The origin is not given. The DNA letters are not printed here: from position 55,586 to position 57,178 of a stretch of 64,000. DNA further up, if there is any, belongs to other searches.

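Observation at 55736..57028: Single polypeptide fusing a monohaem cytochrome c to an auracyanin-like blue-copper domain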

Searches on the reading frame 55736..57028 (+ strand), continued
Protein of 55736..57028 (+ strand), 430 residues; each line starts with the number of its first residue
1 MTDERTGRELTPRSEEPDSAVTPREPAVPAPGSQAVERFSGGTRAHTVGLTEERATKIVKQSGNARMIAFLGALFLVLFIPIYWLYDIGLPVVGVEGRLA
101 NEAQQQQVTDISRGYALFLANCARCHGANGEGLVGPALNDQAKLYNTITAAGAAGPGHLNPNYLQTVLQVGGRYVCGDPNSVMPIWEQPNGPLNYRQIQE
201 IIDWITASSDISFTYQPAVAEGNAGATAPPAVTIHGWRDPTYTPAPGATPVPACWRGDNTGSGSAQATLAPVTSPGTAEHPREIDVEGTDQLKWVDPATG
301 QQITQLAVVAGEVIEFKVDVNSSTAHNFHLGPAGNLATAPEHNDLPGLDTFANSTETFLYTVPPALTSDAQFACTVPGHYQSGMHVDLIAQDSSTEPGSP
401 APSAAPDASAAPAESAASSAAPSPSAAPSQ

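Call 37: find_homologous_proteins(query=P0138, max_evalue=1e-10)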
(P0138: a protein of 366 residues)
Query P0138 (366 aa): 2468 proteins with E <= 1e-10 among 8000 candidates; the best 120 are listed.
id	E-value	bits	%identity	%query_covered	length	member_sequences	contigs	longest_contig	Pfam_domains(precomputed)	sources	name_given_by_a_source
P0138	3.7e-247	838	100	100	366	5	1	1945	PF13473.13,PF13442.12,PF00034.27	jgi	jgi:plastocyanin/mono/diheme cytochrome c family protein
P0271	2.2e-189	648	76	100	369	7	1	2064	PF13473.13,PF13442.12,PF00034.27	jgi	jgi:mono/diheme cytochrome c family protein/plastocyanin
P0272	1.2e-188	645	75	100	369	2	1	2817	PF13473.13,PF13442.12,PF00034.27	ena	-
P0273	1.7e-184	631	73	100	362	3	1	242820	PF13473.13,PF13442.12,PF00034.27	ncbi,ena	-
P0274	2.4e-183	628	75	100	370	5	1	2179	PF13473.13,PF13442.12,PF00034.27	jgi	jgi:mono/diheme cytochrome c family protein/plastocyanin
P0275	9.8e-183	626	73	100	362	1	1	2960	PF13473.13,PF13442.12,PF00034.27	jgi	jgi:mono/diheme cytochrome c family protein/plastocyanin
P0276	1.2e-182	625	73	100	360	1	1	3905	PF13473.13,PF13442.12,PF00034.27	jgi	jgi:mono/diheme cytochrome c family protein/plastocyanin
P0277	1.7e-182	625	74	100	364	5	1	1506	PF13473.13,PF13442.12,PF00034.27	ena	-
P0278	4.3e-182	623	73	100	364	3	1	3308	PF13473.13,PF13442.12,PF00034.27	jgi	jgi:mono/diheme cytochrome c family protein/plastocyanin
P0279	1.3e-181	622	74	100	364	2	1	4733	PF13473.13,PF13442.12,PF00034.27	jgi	jgi:mono/diheme cytochrome c family protein/plastocyanin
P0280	1.8e-181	621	75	100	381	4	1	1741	PF13473.13,PF13442.12,PF00034.27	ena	-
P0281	2.2e-181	621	71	100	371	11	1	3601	PF13473.13,PF13442.12,PF00034.27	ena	-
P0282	8.0e-181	619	73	100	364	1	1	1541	PF13473.13,PF13442.12,PF00034.27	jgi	jgi:mono/diheme cytochrome c family protein/plastocyanin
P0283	1.4e-180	618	72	100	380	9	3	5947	PF13473.13,PF13442.12,PF00034.27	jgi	jgi:mono/diheme cytochrome c family protein/plastocyanin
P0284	2.1e-180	618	71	100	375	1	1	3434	PF13473.13,PF13442.12,PF00034.27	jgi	jgi:mono/diheme cytochrome c family protein/plastocyanin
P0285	1.0e-179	616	72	100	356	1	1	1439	PF13473.13,PF13442.12,PF00034.27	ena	-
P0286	1.2e-179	615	72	100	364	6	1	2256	PF13473.13,PF13442.12,PF00034.27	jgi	jgi:mono/diheme cytochrome c family protein/plastocyanin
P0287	3.0e-179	614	71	100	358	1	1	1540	PF13473.13,PF13442.12,PF00034.27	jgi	jgi:mono/diheme cytochrome c family protein/plastocyanin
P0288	3.2e-179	614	72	100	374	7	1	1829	PF13473.13,PF13442.12,PF00034.27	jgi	jgi:mono/diheme cytochrome c family protein/plastocyanin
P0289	1.2e-178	612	73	100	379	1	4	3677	PF13473.13,PF13442.12,PF00034.27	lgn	-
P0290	1.9e-177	608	72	100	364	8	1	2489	PF13473.13,PF13442.12,PF00034.27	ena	-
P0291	4.7e-177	607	71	100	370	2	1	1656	PF13473.13,PF13442.12,PF00034.27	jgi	jgi:mono/diheme cytochrome c family protein/plastocyanin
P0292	7.6e-177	606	72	100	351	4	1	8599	PF13473.13,PF13442.12,PF00034.27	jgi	jgi:mono/diheme cytochrome c family protein/plastocyanin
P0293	2.4e-176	605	72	100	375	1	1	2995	PF13473.13,PF13442.12,PF00034.27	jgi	jgi:mono/diheme cytochrome c family protein/plastocyanin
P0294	6.1e-176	603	71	100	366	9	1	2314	PF13473.13,PF13442.12,PF00034.27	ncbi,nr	ncbi:MAG: cupredoxin domain-containing protein [Chloroflexi bacterium]|nr:cupredoxin domain-containi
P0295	2.2e-174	598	68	100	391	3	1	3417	PF13473.13,PF13442.12,PF00034.27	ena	-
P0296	9.2e-174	596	69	100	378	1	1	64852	PF13473.13,PF13442.12,PF00034.27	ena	-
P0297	9.8e-174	596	71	100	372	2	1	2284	PF13473.13,PF13442.12,PF00034.27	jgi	jgi:mono/diheme cytochrome c family protein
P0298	1.1e-173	596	71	100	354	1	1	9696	PF13473.13,PF13442.12,PF00034.27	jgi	jgi:mono/diheme cytochrome c family protein/plastocyanin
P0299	1.5e-173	595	69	100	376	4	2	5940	PF13473.13,PF13442.12,PF00034.27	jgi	jgi:mono/diheme cytochrome c family protein/plastocyanin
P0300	6.3e-173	593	72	100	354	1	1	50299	PF13473.13,PF13442.12,PF00034.27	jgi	jgi:mono/diheme cytochrome c family protein/plastocyanin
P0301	1.3e-172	592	69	100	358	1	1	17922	PF13473.13,PF13442.12,PF00034.27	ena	-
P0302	1.5e-172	592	70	100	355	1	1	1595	PF00127.27,PF13473.13,PF13442.12,PF00034.27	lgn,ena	-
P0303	1.5e-172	592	66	100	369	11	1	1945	PF13473.13,PF13442.12,PF00034.27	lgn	-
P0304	2.2e-172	592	66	100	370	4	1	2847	PF13473.13,PF13442.12,PF00034.27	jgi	jgi:mono/diheme cytochrome c family protein/plastocyanin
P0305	2.5e-172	591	71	100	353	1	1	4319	PF13473.13,PF13442.12,PF00034.27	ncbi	-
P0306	4.1e-172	591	68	100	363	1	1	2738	PF13473.13,PF13442.12,PF00034.27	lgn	-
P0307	6.2e-172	590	71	100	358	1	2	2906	PF13473.13,PF13442.12,PF00034.27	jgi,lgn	jgi:mono/diheme cytochrome c family protein/plastocyanin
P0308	1.7e-171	589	71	100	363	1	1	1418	PF13473.13,PF13442.12,PF00034.27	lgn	-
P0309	2.3e-171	588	70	100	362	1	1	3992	PF13473.13,PF13442.12,PF00034.27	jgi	jgi:plastocyanin/mono/diheme cytochrome c family protein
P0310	2.6e-171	588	68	100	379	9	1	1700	PF13473.13,PF13442.12,PF00034.27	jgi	jgi:plastocyanin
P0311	2.7e-171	588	69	100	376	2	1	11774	PF13473.13,PF13442.12,PF00034.27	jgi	jgi:mono/diheme cytochrome c family protein/plastocyanin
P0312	3.1e-171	588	72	100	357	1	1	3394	PF13473.13,PF13442.12,PF00034.27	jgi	jgi:mono/diheme cytochrome c family protein/plastocyanin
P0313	4.1e-171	587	69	100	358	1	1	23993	PF13473.13,PF13442.12,PF00034.27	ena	-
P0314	7.1e-171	587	70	100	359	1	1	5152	PF13473.13,PF13442.12,PF00034.27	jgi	jgi:mono/diheme cytochrome c family protein/plastocyanin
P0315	1.7e-170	585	67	100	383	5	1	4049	PF13473.13,PF13442.12,PF00034.27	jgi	jgi:plastocyanin/mono/diheme cytochrome c family protein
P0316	2.2e-170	585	66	100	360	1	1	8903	PF13473.13,PF13442.12,PF00034.27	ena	-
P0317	3.2e-170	584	70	100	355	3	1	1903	PF13473.13,PF13442.12,PF00034.27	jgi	jgi:plastocyanin/mono/diheme cytochrome c family protein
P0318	5.2e-170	584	69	100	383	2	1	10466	PF13473.13,PF13442.12,PF00034.27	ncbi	-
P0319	6.1e-170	584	68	100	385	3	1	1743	PF13473.13,PF13442.12,PF00034.27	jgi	jgi:mono/diheme cytochrome c family protein/plastocyanin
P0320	7.6e-170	583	70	100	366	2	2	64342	PF13473.13,PF13442.12,PF00034.27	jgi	jgi:mono/diheme cytochrome c family protein/plastocyanin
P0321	1.1e-169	583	65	100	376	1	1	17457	PF13473.13,PF13442.12,PF00034.27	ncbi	-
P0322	1.2e-169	583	69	100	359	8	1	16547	PF13473.13,PF13442.12,PF00034.27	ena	-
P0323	6.8e-169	580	69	100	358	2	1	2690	PF13473.13,PF13442.12,PF00034.27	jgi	jgi:mono/diheme cytochrome c family protein/plastocyanin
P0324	8.0e-169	580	68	100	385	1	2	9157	PF13473.13,PF13442.12,PF00034.27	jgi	jgi:mono/diheme cytochrome c family protein/plastocyanin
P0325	1.0e-168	579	70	100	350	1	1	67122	PF13473.13,PF13442.12,PF00034.27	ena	-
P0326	1.1e-168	579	70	100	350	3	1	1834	PF13473.13,PF13442.12,PF00034.27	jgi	jgi:mono/diheme cytochrome c family protein/plastocyanin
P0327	1.9e-168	579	70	100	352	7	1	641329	PF13473.13,PF13442.12,PF00034.27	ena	-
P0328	2.2e-168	578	68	100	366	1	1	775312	PF13473.13,PF13442.12,PF00034.27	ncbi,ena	-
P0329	3.8e-168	578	71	100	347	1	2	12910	PF13473.13,PF13442.12,PF00034.27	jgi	jgi:mono/diheme cytochrome c family protein/plastocyanin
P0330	5.1e-168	577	66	100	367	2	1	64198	PF13473.13,PF13442.12,PF00034.27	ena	-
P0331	9.9e-168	576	69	100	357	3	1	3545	PF13473.13,PF13442.12,PF00034.27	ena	-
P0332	1.1e-167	576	65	100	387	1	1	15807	PF13473.13,PF13442.12,PF00034.27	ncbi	-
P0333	1.1e-167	576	65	100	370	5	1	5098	PF00127.27,PF13473.13,PF13442.12,PF00034.27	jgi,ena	-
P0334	1.1e-167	576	69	100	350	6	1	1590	PF13473.13,PF13442.12,PF00034.27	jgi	jgi:plastocyanin/mono/diheme cytochrome c family protein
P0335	1.2e-167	576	67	100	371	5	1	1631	PF13473.13,PF13442.12,PF00034.27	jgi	jgi:mono/diheme cytochrome c family protein/plastocyanin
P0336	1.5e-167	576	69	100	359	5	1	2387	PF13473.13,PF13442.12,PF00034.27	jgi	jgi:mono/diheme cytochrome c family protein/plastocyanin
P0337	1.7e-167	576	65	100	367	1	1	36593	PF13473.13,PF13442.12,PF00034.27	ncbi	-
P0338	2.5e-167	575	70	100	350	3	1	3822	PF13473.13,PF13442.12,PF00034.27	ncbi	ncbi:MAG: cupredoxin domain-containing protein [Acidimicrobiales bacterium]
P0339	2.6e-167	575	67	98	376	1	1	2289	PF13473.13,PF13442.12,PF00034.27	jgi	jgi:mono/diheme cytochrome c family protein/plastocyanin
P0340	2.6e-167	575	69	100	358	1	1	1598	PF13473.13,PF13442.12,PF00034.27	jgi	jgi:mono/diheme cytochrome c family protein/plastocyanin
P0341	3.3e-167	574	68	100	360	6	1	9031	PF13473.13,PF13442.12,PF00034.27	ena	-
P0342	4.3e-167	574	70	100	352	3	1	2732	PF13473.13,PF13442.12,PF00034.27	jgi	jgi:mono/diheme cytochrome c family protein/plastocyanin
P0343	4.5e-167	574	68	100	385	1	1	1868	PF13473.13,PF13442.12,PF00034.27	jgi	jgi:mono/diheme cytochrome c family protein/plastocyanin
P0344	5.0e-167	574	68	100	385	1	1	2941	PF13473.13,PF13442.12,PF00034.27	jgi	-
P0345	7.7e-167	573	69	100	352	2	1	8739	PF13473.13,PF13442.12,PF00034.27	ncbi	-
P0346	1.1e-166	573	65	100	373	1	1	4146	PF13473.13,PF13442.12,PF00034.27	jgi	jgi:plastocyanin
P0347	1.5e-166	572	68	100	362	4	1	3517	PF13473.13,PF13442.12,PF00034.27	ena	-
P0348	1.6e-166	572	68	100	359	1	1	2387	PF13473.13,PF13442.12,PF00034.27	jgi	-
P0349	2.0e-166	572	68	100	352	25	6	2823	PF13473.13,PF13442.12,PF00034.27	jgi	jgi:mono/diheme cytochrome c family protein/plastocyanin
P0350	2.2e-166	572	66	100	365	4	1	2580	PF13473.13,PF13442.12,PF00034.27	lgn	-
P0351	4.8e-166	571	67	100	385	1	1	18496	PF13473.13,PF13442.12,PF00034.27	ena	-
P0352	5.5e-166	570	69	100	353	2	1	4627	PF13473.13,PF13442.12,PF00034.27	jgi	jgi:mono/diheme cytochrome c family protein/plastocyanin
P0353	6.7e-166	570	65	100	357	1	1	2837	PF13473.13,PF13442.12,PF00034.27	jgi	jgi:mono/diheme cytochrome c family protein/plastocyanin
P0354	6.8e-166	570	65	100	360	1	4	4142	PF13473.13,PF13442.12,PF00034.27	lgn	-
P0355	7.7e-166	570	68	100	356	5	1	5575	PF13473.13,PF13442.12,PF00034.27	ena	-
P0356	8.4e-166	570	66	100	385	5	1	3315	PF13473.13,PF13442.12,PF00034.27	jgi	jgi:mono/diheme cytochrome c family protein/plastocyanin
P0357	1.0e-165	570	66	100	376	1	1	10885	PF13473.13,PF13442.12,PF00034.27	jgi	jgi:mono/diheme cytochrome c family protein/plastocyanin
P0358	1.6e-165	569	68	100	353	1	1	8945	PF13473.13,PF13442.12,PF00034.27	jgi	jgi:mono/diheme cytochrome c family protein/plastocyanin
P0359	1.6e-165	569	67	100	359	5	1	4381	PF13473.13,PF13442.12,PF00034.27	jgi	jgi:mono/diheme cytochrome c family protein/plastocyanin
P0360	1.8e-165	569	70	100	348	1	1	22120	PF13473.13,PF13442.12,PF00034.27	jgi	-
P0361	3.1e-165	568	67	100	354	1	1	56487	PF13473.13,PF13442.12,PF00034.27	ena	-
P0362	3.9e-165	568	65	100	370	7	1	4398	PF13473.13,PF13442.12,PF00034.27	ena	-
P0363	4.9e-165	567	67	100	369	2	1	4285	PF00127.27,PF13473.13,PF13442.12,PF00034.27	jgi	jgi:plastocyanin/mono/diheme cytochrome c family protein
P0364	5.2e-165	567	69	97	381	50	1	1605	PF13473.13,PF13442.12,PF00034.27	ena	-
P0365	7.5e-165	567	66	100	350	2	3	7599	PF13473.13,PF13442.12,PF00034.27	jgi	jgi:mono/diheme cytochrome c family protein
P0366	7.5e-165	567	66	100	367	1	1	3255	PF13473.13,PF13442.12,PF00034.27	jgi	jgi:mono/diheme cytochrome c family protein/plastocyanin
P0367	8.4e-165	567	64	100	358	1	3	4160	PF13473.13,PF13442.12,PF00034.27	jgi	-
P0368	8.5e-165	567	64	100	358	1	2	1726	PF13473.13,PF13442.12,PF00034.27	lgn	-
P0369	1.1e-164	566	67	100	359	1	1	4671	PF13473.13,PF13442.12,PF00034.27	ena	-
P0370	1.3e-164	566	69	100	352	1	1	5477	PF13473.13,PF13442.12,PF00034.27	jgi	-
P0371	1.5e-164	566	69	100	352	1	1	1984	PF13473.13,PF13442.12,PF00034.27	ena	-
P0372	1.5e-164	566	66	100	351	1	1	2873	PF13473.13,PF13442.12,PF00034.27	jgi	jgi:mono/diheme cytochrome c family protein/plastocyanin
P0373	1.9e-164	565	66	100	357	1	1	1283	PF13473.13,PF13442.12,PF00034.27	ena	-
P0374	2.0e-164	565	67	100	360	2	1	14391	PF13473.13,PF13442.12,PF00034.27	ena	-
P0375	2.4e-164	565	69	100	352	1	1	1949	PF13473.13,PF13442.12,PF00034.27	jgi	jgi:mono/diheme cytochrome c family protein/plastocyanin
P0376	2.7e-164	565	66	100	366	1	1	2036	PF13473.13,PF13442.12,PF00034.27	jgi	jgi:mono/diheme cytochrome c family protein/plastocyanin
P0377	2.7e-164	565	65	100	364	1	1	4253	PF13473.13,PF13442.12,PF00034.27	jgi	jgi:mono/diheme cytochrome c family protein/plastocyanin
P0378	3.2e-164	565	68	99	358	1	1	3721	PF13473.13,PF13442.12,PF00034.27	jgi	-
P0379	3.3e-164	565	67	100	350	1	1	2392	PF13473.13,PF13442.12,PF00034.27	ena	-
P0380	4.4e-164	564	66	100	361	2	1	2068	PF13473.13,PF13442.12,PF00034.27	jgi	jgi:mono/diheme cytochrome c family protein/plastocyanin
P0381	5.6e-164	564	67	100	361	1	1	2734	PF13473.13,PF13442.12,PF00034.27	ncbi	-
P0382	5.6e-164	564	68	100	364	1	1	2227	PF13473.13,PF13442.12,PF00034.27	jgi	jgi:mono/diheme cytochrome c family protein/plastocyanin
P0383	6.4e-164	564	68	100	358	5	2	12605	PF13473.13,PF13442.12,PF00034.27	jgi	jgi:mono/diheme cytochrome c family protein/plastocyanin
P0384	8.0e-164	563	66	100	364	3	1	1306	PF13473.13,PF13442.12,PF00034.27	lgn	-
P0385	8.0e-164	563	66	100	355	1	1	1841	PF13473.13,PF13442.12,PF00034.27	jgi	jgi:mono/diheme cytochrome c family protein/plastocyanin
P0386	1.1e-163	563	68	100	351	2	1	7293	PF00127.27,PF13473.13,PF13442.12,PF00034.27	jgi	jgi:mono/diheme cytochrome c family protein/plastocyanin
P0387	1.3e-163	563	64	100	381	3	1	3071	PF13473.13,PF13442.12,PF00034.27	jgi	jgi:mono/diheme cytochrome c family protein/plastocyanin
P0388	1.6e-163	562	67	100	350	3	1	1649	PF13473.13,PF13442.12,PF00034.27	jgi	-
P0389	1.7e-163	562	67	97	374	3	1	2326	PF13473.13,PF13442.12,PF00034.27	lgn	-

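Call 38: find_encoding_contigs(protein=P0328, flank=8000, max_places=3)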
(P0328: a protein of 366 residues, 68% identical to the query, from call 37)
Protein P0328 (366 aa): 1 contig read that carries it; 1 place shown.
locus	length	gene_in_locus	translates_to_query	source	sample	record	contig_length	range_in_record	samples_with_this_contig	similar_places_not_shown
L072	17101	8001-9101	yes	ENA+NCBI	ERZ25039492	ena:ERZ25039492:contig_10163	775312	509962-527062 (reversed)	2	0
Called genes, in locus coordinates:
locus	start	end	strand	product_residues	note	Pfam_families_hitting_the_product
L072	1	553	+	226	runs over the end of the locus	PF04263:TPK_catalytic, PF04265:TPK_B1_binding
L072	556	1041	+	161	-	PF00578:AhpC-TSA, PF08534:Redoxin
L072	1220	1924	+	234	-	PF02585:PIG-L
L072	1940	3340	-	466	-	-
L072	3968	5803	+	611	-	PF14691:Fer4_20, PF07992:Pyr_redox_2, PF01266:DAO (weak), PF13450:NAD_binding_8 (weak), PF00037:Fer4 (weak), PF12838:Fer4_7, PF13187:Fer4_9 (weak), PF00037:Fer4, +8 more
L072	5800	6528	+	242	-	PF00033:Cytochrome_B, PF14358:DUF4405 (weak), PF13631:Cytochrom_B_N_2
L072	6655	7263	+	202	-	PF00032:Cytochrom_B_C (weak)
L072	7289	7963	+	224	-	PF00355:Rieske (weak)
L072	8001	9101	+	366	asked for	PF00034:Cytochrom_C, PF13442:Cytochrome_CBB3 (weak), PF13473:Cupredoxin_1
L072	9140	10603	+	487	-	PF24681:Kelch_KLHDC2_KLHL20_DRC7, PF25210:Kelch_FKB95 (weak), PF25852:DUF6242_C (faint), PF13964:Beta-prop_Calicin (faint), PF24996:NANM (faint), PF13415:Beta-prop_FBX42 (weak), PF01344:Kelch_1 (weak)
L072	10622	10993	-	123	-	PF00581:Rhodanese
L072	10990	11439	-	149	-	PF03745:DUF309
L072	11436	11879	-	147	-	PF09969:DUF2203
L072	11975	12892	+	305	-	PF01619:Pro_dh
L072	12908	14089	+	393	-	PF00155:Aminotran_1_2, PF01041:DegT_DnrJ_EryC1, PF01053:Cys_Met_Meta_PP (weak)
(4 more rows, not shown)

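Call 39: find_encoding_contigs(protein=P0273, flank=8000, max_places=3)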
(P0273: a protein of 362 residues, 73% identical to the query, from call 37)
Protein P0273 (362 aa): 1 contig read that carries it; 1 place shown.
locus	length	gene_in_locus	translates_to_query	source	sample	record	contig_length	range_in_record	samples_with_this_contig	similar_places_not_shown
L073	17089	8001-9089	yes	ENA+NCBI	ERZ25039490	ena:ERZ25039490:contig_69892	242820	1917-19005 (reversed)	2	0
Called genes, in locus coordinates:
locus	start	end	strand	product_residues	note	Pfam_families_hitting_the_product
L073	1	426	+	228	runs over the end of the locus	PF04263:TPK_catalytic, PF04265:TPK_B1_binding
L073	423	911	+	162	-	PF00578:AhpC-TSA, PF08534:Redoxin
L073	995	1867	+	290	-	PF02585:PIG-L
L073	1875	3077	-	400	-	-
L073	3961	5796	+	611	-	PF14691:Fer4_20, PF07992:Pyr_redox_2, PF01266:DAO (weak), PF13450:NAD_binding_8 (weak), PF00037:Fer4 (weak), PF12838:Fer4_7, PF13187:Fer4_9 (weak), PF00037:Fer4, +7 more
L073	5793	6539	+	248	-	PF00033:Cytochrome_B, PF14358:DUF4405 (weak), PF13631:Cytochrom_B_N_2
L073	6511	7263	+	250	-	PF00032:Cytochrom_B_C (weak)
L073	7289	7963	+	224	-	PF00355:Rieske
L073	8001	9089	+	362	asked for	PF00034:Cytochrom_C (weak), PF13442:Cytochrome_CBB3, PF13473:Cupredoxin_1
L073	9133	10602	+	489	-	PF13415:Beta-prop_FBX42 (weak), PF24681:Kelch_KLHDC2_KLHL20_DRC7, PF25210:Kelch_FKB95, PF25852:DUF6242_C (faint), PF07646:Kelch_2 (faint), PF13964:Beta-prop_Calicin (faint), PF24996:NANM (faint), PF01344:Kelch_1, +2 more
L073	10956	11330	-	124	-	PF00581:Rhodanese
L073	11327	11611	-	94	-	PF03745:DUF309 (weak)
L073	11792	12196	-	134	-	PF09969:DUF2203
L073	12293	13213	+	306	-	PF01619:Pro_dh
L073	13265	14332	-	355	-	PF00141:peroxidase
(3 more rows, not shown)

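Call 67: find_encoding_contigs(protein=P0122, flank=7000, max_places=2)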
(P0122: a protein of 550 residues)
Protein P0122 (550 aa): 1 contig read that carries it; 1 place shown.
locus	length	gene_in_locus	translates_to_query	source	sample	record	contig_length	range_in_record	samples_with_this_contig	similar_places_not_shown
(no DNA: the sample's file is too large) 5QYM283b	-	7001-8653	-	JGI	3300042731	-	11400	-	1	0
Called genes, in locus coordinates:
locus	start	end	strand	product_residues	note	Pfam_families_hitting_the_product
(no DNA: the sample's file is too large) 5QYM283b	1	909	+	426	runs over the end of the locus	?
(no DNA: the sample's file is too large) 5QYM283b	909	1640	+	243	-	PF02585:PIG-L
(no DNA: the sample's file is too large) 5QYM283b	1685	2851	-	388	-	-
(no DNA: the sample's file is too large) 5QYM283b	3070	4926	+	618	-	PF14691:Fer4_20, PF01266:DAO (weak), PF07992:Pyr_redox_2, PF13450:NAD_binding_8 (weak), PF00037:Fer4 (weak), PF12838:Fer4_7, PF13187:Fer4_9, PF00037:Fer4, +6 more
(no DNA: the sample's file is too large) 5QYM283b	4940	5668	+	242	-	PF00033:Cytochrome_B, PF14358:DUF4405 (weak), PF13631:Cytochrom_B_N_2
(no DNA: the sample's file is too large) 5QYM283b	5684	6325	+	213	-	PF00032:Cytochrom_B_C (weak)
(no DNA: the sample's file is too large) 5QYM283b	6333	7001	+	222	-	PF00355:Rieske (weak)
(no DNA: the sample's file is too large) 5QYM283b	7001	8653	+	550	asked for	PF00034:Cytochrom_C (weak), PF13442:Cytochrome_CBB3 (weak), PF00127:Copper-bind (faint)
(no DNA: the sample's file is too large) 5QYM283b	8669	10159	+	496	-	PF13415:Beta-prop_FBX42 (faint), PF24996:NANM (faint), PF25210:Kelch_FKB95 (faint), PF01344:Kelch_1 (faint), PF24681:Kelch_KLHDC2_KLHL20_DRC7 (weak)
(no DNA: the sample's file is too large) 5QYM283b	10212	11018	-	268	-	-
